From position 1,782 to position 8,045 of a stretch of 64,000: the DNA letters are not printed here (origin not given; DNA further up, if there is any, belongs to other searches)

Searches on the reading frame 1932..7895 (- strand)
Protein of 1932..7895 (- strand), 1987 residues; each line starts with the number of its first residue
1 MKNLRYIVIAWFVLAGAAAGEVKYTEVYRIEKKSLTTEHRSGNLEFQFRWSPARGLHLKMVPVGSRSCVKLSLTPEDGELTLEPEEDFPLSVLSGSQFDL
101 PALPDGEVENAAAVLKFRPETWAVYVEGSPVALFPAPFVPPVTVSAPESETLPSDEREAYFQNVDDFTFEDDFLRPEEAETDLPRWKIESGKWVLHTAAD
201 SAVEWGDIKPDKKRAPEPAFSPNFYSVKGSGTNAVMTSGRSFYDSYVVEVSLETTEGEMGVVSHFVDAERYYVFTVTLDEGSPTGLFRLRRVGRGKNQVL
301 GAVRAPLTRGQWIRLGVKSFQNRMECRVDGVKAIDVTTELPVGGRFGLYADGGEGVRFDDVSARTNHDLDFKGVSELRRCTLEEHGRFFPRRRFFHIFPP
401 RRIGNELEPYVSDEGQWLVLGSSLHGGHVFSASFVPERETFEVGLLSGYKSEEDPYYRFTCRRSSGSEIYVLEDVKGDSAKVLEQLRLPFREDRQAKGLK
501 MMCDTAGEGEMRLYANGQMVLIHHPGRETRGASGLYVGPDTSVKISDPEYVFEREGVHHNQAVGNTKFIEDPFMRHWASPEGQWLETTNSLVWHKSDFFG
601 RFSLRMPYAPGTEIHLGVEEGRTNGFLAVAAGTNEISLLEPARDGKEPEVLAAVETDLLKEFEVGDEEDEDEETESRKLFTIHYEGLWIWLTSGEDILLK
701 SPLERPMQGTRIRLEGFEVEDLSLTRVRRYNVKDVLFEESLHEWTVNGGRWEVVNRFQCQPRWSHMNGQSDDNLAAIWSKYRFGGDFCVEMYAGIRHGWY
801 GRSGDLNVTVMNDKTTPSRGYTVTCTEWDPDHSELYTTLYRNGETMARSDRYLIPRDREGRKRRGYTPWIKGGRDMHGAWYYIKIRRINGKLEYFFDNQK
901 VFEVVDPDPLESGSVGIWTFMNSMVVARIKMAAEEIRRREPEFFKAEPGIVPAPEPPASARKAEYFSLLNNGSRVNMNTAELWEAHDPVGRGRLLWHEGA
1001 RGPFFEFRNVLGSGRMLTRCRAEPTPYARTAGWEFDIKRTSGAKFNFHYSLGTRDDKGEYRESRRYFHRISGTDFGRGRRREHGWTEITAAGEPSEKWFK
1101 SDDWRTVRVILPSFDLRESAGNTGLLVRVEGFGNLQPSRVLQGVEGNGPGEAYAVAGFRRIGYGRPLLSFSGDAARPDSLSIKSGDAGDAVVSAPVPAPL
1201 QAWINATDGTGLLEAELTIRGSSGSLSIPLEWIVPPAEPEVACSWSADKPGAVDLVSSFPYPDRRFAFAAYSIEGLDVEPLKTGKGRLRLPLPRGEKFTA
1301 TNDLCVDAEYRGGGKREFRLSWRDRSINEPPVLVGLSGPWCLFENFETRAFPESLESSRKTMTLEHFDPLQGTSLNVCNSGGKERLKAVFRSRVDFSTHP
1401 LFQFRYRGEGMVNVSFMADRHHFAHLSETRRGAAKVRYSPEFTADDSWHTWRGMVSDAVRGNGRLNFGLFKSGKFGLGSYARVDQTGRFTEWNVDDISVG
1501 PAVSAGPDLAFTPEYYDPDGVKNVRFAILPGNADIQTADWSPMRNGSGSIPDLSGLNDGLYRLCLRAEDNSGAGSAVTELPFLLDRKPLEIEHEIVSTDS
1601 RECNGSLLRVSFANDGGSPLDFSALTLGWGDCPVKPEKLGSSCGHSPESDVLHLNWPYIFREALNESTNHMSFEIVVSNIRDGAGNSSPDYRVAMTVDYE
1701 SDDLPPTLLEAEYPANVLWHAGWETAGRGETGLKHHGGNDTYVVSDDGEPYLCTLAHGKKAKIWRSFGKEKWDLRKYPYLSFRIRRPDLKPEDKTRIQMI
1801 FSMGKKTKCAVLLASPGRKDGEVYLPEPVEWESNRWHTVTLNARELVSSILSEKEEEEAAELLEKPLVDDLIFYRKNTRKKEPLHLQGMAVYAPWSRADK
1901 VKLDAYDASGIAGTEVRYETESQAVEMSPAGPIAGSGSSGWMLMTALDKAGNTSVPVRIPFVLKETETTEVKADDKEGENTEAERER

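Call 75: search_protein_families(library=pfam, proteins=[window:1932-7895:-], max_evalue=0.001)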
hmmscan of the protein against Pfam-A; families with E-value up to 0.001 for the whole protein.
window:1932-7895:- (1987 aa): 1 family
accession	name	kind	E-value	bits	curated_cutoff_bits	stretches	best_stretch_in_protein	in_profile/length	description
PF06439.18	3keto-disac_hyd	-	0.0001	22.9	26.8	0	245-362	53-185/187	3-keto-disaccharide hydrolase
